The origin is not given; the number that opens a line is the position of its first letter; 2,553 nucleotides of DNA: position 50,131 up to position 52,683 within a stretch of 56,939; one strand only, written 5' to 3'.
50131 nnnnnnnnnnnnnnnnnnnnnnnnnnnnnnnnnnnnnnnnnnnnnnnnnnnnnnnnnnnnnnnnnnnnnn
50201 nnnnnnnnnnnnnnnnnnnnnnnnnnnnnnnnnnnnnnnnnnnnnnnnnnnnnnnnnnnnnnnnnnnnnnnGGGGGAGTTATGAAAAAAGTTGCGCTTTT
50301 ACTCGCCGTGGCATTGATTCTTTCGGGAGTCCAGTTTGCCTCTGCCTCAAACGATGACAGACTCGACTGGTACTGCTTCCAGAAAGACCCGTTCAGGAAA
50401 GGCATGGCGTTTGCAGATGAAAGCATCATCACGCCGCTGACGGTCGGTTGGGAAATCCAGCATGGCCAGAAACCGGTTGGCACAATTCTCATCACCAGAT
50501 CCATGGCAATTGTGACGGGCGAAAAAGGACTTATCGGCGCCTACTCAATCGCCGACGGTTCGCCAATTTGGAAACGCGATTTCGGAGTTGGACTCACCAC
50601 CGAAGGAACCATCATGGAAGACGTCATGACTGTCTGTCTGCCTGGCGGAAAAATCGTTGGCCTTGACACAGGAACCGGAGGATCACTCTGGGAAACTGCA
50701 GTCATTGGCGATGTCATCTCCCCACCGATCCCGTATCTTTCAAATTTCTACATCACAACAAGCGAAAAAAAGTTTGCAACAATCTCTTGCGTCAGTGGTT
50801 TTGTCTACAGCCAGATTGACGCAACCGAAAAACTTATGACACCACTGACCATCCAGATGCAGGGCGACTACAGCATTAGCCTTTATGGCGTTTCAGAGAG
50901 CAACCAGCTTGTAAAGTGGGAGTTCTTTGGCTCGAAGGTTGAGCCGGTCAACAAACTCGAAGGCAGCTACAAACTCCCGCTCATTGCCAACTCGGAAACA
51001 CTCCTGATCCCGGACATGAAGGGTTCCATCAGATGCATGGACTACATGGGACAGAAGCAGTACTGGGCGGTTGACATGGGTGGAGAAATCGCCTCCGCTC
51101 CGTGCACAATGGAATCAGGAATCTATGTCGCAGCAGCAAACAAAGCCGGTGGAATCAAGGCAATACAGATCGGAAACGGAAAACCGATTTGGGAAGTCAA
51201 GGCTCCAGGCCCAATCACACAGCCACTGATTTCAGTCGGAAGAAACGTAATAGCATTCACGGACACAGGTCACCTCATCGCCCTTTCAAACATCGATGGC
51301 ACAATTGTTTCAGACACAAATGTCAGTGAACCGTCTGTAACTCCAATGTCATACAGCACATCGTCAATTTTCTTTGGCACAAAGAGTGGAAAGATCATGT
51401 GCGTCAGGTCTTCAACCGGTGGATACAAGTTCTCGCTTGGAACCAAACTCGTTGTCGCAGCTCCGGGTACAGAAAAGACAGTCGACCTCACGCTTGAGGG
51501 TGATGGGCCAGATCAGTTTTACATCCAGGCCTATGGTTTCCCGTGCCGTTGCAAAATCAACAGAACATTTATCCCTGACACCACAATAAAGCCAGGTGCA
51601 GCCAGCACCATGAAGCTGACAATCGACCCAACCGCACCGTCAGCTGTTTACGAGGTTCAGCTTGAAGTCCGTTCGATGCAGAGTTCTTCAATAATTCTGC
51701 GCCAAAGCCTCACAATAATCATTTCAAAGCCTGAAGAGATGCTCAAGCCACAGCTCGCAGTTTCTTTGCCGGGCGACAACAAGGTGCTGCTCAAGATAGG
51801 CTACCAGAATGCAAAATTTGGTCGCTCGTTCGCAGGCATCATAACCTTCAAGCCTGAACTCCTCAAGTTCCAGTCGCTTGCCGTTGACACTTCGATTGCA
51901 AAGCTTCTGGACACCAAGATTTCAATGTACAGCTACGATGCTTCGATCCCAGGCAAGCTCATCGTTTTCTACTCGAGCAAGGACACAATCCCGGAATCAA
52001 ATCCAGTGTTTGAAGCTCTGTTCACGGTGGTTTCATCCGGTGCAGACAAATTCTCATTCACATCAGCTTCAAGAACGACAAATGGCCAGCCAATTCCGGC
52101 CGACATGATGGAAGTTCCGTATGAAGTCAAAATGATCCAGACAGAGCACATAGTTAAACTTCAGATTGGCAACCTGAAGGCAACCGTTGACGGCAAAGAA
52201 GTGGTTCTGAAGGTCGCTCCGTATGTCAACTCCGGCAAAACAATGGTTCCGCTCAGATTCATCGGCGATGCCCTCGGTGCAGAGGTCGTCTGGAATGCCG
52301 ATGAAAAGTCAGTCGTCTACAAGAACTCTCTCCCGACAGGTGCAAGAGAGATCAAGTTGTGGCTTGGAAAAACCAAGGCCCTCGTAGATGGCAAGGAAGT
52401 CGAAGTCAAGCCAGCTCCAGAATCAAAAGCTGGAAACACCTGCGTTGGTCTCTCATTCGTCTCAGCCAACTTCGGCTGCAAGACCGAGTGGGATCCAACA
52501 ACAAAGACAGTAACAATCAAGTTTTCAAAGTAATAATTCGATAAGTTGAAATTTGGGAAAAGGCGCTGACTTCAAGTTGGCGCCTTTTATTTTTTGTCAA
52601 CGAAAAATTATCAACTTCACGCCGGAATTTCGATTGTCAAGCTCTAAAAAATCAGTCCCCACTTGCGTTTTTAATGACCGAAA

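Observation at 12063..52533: Cohesin-dockerin style surface assembly loaded with proteases instead of glycoside hydrolases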

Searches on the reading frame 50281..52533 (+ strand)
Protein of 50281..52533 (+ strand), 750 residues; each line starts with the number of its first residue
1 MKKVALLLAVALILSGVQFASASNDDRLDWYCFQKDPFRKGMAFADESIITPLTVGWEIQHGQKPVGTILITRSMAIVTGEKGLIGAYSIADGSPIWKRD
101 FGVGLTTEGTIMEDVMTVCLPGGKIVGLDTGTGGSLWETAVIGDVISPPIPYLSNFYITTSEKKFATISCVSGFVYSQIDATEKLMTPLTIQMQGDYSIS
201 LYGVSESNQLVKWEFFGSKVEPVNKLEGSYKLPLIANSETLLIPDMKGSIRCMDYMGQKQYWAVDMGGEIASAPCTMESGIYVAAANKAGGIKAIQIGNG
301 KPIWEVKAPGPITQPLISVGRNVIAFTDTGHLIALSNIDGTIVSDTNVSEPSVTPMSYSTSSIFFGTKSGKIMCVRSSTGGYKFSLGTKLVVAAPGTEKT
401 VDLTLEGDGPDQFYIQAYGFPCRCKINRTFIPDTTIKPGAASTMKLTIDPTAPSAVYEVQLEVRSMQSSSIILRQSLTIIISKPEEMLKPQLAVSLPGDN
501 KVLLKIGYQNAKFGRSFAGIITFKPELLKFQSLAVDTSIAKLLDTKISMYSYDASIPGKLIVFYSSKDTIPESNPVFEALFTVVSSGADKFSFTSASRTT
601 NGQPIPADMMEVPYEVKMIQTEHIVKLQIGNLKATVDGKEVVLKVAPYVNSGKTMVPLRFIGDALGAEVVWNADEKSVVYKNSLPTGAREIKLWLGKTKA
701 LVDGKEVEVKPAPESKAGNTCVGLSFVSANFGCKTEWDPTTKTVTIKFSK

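Call 4: search_protein_families(library=pfam, proteins=[window:50281-52533:+], max_evalue=0.01)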
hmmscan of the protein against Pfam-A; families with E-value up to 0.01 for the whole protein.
window:50281-52533:+ (750 aa): 4 families
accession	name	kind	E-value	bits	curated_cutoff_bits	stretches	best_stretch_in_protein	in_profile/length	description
PF07833.16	Cu_amine_oxidN1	-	2.4e-43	146.9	24.2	2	635-746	1-108/108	Copper amine oxidase N-terminal domain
PF13570.13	Beta-prop_ACSF4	-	3.5e-21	76.4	133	2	237-380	102-245/329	Beta-alanine-activating enzyme, beta-propeller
PF13360.13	PQQ_2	-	1.8e-16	61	27.6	2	246-380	41-189/233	Outer membrane protein assembly factor BamB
PF01011.28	PQQ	-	0.0034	16.6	26.7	0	248-311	516-579/595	Glucose/ethanol/alcohol dehydrogenase, beta-propeller domain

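Call 19: find_homologous_proteins(query=window:50281-52533:+, max_evalue=0.001)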
Query window:50281-52533:+ (750 aa): 10 proteins with E <= 0.001 among 8000 candidates.
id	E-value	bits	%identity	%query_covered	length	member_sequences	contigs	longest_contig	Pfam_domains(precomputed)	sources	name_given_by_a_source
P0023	0.0e+0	1622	95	100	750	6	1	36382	PF13360.14,PF13570.14,PF07833.17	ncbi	-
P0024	0.0e+0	1117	64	100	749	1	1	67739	PF13360.14,PF13570.14,PF07833.17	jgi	jgi:outer membrane protein assembly factor BamB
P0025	0.0e+0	1093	62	100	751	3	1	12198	PF07774.20,PF13360.14,PF13570.14,PF07833.17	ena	-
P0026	0.0e+0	1086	64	100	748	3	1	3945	PF07774.20,PF13360.14,PF13570.14,PF07833.17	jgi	jgi:outer membrane protein assembly factor BamB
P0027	0.0e+0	1074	63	100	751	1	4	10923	PF07774.20,PF13360.14,PF13570.14,PF25293.2,PF07833.17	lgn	-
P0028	0.0e+0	1069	61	100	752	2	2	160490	PF07774.20,PF13360.14,PF13570.14,PF07833.17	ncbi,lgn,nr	ncbi:MAG: PQQ-binding-like beta-propeller repeat protein [Caldisericia bacterium]|nr:PQQ-binding-lik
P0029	0.0e+0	1062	61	100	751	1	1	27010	PF07774.20,PF13360.14,PF13570.14,PF07833.17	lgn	-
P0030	2.1e-165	570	38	100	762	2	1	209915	PF13360.14,PF12894.14,PF13570.14,PF07833.17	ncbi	-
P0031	6.0e-12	63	33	17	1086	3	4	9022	PF07494.18,PF17170.11,PF00963.25,PF24684.2,PF01436.28,PF25021.2,PF06739.18,PF09136.17,PF08450.19,PF07833.17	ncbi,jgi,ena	-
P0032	2.1e-4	38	20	46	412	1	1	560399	PF01011.29,PF07774.20,PF13360.14,PF25292.1,PF13570.14,PF25293.2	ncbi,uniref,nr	ncbi:Outer membrane protein assembly factor BamB precursor [Novipirellula artificiosorum]|uniref:Out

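Call 33: predict_structure(alignment_id=A2)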
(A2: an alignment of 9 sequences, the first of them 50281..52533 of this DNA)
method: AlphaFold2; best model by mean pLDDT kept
length: 750 residues; sequences in the alignment: 9
mean_pLDDT: 78.0   pTM: 0.59
mean pLDDT of the five models: 78.0, 77.8, 75.4, 69.7, 67.2
residues with pLDDT >= 90: 137; 70-90: 446; 50-70: 117; < 50: 50
segments of 3 or more residues with pLDDT < 50: 1-46, 685-688
pLDDT, mean of each block of 10 residues (from residue 1): 43 30 25 36 49 84 91 83 90 80 88 82 83 69 86 80 84 73 81 67 89 74 86 81 89 90 92 72 89 89 92 84 89 88 89 83 87 78 78 88 83 83 76 86 92 80 78 76 78 86 87 72 86 76 57 65 66 77 88 75 62 84 80 82 84 79 64 79 58 88 85 84 84 79 79
secondary structure, 60 per line:
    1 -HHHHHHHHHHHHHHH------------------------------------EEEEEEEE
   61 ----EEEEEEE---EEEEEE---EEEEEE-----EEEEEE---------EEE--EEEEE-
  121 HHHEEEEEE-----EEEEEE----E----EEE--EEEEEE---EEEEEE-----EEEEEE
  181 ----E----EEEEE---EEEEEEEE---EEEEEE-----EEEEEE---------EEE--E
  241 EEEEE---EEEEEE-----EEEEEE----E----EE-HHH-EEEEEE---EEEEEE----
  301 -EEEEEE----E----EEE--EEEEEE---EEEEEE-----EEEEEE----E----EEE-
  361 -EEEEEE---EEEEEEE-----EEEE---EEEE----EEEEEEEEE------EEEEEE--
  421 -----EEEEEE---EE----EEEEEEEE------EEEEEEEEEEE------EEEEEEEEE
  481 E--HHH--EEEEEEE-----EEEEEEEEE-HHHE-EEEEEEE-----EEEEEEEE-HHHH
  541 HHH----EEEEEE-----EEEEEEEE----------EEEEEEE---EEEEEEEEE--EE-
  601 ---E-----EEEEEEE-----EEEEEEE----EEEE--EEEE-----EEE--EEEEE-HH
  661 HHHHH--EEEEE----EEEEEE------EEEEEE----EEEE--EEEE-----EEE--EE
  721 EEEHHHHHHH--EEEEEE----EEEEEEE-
elements in order (helices of 4 or more, strands of 3 or more residues): H2-16 E53-60 E65-71 E75-80 E84-89 E95-100 E110-112 E115-119 E124-129 E135-140 E150-152 E155-160 E164-169 E175-180 E190-194 E198-205 E209-214 E220-225 E235-237 E240-245 E249-254 E260-265 E282-287 E291-296 E302-307 E317-319 E322-327 E331-336 E342-347 E357-359 E362-367 E371-377 E383-386 E390-393 E398-406 E413-418 E426-431 E441-448 E455-465 E472-481 E489-495 E501-509 E516-522 E528-535 H537-543 E548-553 E559-566 E577-583 E587-595 E610-616 E622-628 E633-636 E639-642 E648-650 E653-657 H659-665 E668-672 E677-682 E689-694 E699-702 E705-708 E714-716 E719-723 H724-730 E733-738 E743-749

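Call 36: fold_search(model_id=the predicted structure, library=pdb)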
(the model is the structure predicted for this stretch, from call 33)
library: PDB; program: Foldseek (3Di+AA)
matches with E <= 10: 1991; with E <= 0.001: 1319
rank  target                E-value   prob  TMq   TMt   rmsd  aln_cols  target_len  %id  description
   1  4hdj                  1.3e-19  1.00  0.36  0.70   5.8       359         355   16  Crystal Structure of BamB from Pseudomonas aeruginosa (released 2013-04-24)
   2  3q54                  3.0e-18  1.00  0.38  0.77   4.9       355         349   13  Crystal structure of Escherichia coli BamB (released 2012-05-09)
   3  9a3d_MODEL_1_A        4.8e-18  1.00  0.38  0.69  13.0       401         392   14  Model of E. coli BamB by in-cell photo-crosslinking MS and deep learning (released 2023-02-24)
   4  8orr                  9.9e-18  1.00  0.37  0.74   4.9       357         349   12  Outer membrane protein assembly factor BamB from Klebsiella pneumoniae (released 2024-04-24)
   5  5ayw_B                1.2e-17  1.00  0.38  0.76   5.2       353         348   14  Structure of a membrane complex (released 2016-02-24)
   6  3q7m                  1.8e-17  1.00  0.38  0.79   4.9       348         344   14  The crystal structure of BamB from the BAM complex in spacegroup I222 (released 2011-02-09)
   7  3q7o                  2.2e-17  1.00  0.37  0.72   5.9       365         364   13  The crystal structure of BamB from the BAM complex in spacegroup P213 (released 2011-02-09)
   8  3prw                  5.2e-17  1.00  0.38  0.76   5.1       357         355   13  Crystal structure of the lipoprotein BamB (released 2011-01-19)
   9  8pz2_B                7.6e-17  1.00  0.36  0.69   5.1       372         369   14  Wait Complex: Lateral open BAM bound Extended SurA (released 2024-09-25)
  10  3p1l                  8.0e-17  1.00  0.38  0.74   5.1       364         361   13  Crystal structure of Escherichia coli BamB, a lipoprotein component of the beta-barrel assembly machinery complex, nativ (released 2010-12-22)
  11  8qp5_B                1.2e-16  1.00  0.37  0.74   4.3       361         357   14  Release Complex: BAM bound EspP (SurA released) (released 2024-09-25)
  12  9mgf_B                1.4e-16  1.00  0.38  0.73   6.6       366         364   14  beta-barrel assembly machine from Escherichia coli in a middle state of substrate assembly (released 2025-12-17)
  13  4imm_A                1.5e-16  1.00  0.35  0.72   4.8       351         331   14  The crystal structure of BamB from Moraxella catarrhalis (released 2014-03-26)
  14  9cnz_B                1.6e-16  1.00  0.37  0.75   4.8       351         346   14  Structure of BAM complexed with PTB2 ligand in detergent (released 2024-12-25)
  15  7tt1_B                2.6e-16  1.00  0.36  0.74   4.8       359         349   14  BamABCDE bound to substrate EspP class 4 (released 2022-03-30)
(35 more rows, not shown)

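Call 43: find_encoding_contigs(protein=P0028, flank=10000, max_places=2)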
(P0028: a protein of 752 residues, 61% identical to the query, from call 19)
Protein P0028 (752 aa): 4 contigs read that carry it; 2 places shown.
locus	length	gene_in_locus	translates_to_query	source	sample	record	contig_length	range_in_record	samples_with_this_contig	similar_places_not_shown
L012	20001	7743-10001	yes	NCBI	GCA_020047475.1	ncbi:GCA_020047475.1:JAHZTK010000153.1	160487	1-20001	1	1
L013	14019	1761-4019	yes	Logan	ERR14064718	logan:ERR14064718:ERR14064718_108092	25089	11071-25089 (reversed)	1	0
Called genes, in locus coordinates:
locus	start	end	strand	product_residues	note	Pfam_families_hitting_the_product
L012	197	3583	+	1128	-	PF00082:Peptidase_S8, PF02225:PA, PF00404:Dockerin_1 (faint)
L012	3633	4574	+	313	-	PF01171:ATP_bind_3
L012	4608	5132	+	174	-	PF00156:Pribosyltran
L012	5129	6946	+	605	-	PF06480:FtsH_ext, PF00004:AAA, PF07728:AAA_5 (faint), PF17862:AAA_lid_3, PF01434:Peptidase_M41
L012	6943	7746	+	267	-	PF21948:LplA-B_cat, PF03099:BPL_LplA_LipB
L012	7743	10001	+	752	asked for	PF13570:Beta-prop_ACSF4, PF07774:EMC1_C (faint), PF13360:PQQ_2, PF13570:Beta-prop_ACSF4, PF07833:Cu_amine_oxidN1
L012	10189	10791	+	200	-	-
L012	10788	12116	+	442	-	PF12801:Fer4_5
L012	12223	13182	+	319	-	-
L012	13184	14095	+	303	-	-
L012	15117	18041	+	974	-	-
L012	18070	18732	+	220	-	-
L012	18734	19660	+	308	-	PF08279:HTH_11, PF13280:WYL, PF25583:WCX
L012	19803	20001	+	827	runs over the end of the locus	PF04041:Glyco_hydro_130 (faint), PF07833:Cu_amine_oxidN1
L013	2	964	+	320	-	?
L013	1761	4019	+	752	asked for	PF13570:Beta-prop_ACSF4, PF07774:EMC1_C (faint), PF13360:PQQ_2, PF13570:Beta-prop_ACSF4, PF07833:Cu_amine_oxidN1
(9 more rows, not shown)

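Call 44: find_encoding_contigs(protein=P0030, flank=10000, max_places=2)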
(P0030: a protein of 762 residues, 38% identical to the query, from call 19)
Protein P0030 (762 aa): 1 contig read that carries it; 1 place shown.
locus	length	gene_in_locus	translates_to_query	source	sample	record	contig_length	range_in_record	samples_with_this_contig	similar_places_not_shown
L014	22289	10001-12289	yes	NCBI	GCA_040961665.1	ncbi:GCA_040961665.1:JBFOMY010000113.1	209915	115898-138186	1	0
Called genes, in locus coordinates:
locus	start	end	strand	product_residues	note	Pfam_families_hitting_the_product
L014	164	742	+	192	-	-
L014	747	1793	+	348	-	PF04055:Radical_SAM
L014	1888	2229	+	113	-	-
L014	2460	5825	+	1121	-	PF00082:Peptidase_S8, PF02225:PA, PF00404:Dockerin_1 (weak)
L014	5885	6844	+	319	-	PF01171:ATP_bind_3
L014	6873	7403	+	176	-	PF00156:Pribosyltran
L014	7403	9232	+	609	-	PF06480:FtsH_ext (weak), PF00004:AAA, PF17862:AAA_lid_3, PF01434:Peptidase_M41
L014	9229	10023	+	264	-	PF21948:LplA-B_cat, PF03099:BPL_LplA_LipB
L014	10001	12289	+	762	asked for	PF12894:ANAPC4_WD40 (faint), PF13360:PQQ_2, PF13570:Beta-prop_ACSF4, PF13360:PQQ_2, PF07833:Cu_amine_oxidN1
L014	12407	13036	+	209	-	-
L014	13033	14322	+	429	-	PF12801:Fer4_5 (weak)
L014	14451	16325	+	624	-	-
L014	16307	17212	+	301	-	-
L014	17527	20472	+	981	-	-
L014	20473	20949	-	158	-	PF15515:MvaI_BcnI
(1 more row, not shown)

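Call 91: search_protein_families(library=ncbifam, proteins=[window:50281-52533:+], max_evalue=0.001)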
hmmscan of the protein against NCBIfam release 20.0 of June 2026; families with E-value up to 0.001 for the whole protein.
window:50281-52533:+ (750 aa): 4 families
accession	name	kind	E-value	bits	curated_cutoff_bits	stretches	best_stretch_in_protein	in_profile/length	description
TIGR03300.1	assembly_YfgL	equivalog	2.6e-20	72.4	285.2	2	224-384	52-214/377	outer membrane protein assembly factor BamB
NF008351.0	PRK11138.1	equivalog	1.7e-12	46.6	423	1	237-380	68-225/394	outer membrane protein assembly factor BamB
TIGR04528.1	acido_non_PQQ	subfamily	1.4e-05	24.1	650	0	81-153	399-473/493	acido-empty-quinoprotein group A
TIGR03075.1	PQQ_enz_alc_DH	subfamily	0.00077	18.2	480.05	0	244-313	440-508/530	PQQ-dependent dehydrogenase, methanol/ethanol family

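Call 95: list_cluster_members(proteins=[P0031, P0155, P0161, P0023])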
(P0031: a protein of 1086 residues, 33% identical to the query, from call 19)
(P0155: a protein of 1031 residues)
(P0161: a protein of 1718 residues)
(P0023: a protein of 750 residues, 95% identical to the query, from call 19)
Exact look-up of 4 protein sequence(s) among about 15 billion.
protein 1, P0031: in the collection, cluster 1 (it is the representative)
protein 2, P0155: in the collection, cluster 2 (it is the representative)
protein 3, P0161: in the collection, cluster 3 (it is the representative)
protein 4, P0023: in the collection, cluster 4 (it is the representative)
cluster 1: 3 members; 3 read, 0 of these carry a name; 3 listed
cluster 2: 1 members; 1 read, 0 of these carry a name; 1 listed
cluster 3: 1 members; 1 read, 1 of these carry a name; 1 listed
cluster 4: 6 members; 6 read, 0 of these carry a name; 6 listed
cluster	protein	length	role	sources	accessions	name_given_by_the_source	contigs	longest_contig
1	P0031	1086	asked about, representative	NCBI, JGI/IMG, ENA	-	-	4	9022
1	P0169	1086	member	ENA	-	-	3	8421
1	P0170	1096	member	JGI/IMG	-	-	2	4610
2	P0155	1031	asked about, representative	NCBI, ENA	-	-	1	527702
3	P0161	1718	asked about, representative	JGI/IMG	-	gliding motility-associated-like protein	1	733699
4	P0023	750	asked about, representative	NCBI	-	-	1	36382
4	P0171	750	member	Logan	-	-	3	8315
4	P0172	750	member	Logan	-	-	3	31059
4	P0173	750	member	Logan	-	-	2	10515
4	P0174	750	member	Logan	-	-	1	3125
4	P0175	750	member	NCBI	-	-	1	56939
